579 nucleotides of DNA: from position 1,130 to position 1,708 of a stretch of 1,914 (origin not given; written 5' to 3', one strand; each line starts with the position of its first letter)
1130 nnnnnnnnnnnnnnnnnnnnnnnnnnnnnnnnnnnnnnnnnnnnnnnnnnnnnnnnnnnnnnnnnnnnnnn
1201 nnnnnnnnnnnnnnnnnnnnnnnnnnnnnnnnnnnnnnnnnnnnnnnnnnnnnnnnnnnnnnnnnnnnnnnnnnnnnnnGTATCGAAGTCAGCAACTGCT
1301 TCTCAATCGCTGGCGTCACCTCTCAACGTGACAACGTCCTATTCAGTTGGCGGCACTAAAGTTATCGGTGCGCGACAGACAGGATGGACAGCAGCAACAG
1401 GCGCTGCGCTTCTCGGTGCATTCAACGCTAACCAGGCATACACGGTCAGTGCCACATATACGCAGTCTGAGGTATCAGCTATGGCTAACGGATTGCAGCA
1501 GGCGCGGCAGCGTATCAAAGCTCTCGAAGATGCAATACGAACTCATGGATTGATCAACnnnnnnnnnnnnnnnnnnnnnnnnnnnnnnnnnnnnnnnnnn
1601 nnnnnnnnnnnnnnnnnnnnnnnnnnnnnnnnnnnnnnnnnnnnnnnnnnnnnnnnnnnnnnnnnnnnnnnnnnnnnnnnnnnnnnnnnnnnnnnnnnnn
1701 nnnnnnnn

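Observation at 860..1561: Tail needle is of the short, knobless P22 type; its C-terminal tip is the region to compare for divergence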

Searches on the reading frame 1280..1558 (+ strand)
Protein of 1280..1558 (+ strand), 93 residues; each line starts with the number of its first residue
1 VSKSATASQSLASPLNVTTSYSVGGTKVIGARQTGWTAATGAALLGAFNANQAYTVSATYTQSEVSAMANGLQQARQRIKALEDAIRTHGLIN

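Call 57: search_protein_families(library=phrogs, proteins=[window:1280-1558:+], max_evalue=0.001)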
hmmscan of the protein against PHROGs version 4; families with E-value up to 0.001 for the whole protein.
window:1280-1558:+ (93 aa): 1 family
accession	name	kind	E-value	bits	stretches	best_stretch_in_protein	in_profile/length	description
phrog_1219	-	tail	3.5e-49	168.6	1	1-93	141-233/233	tail needle protein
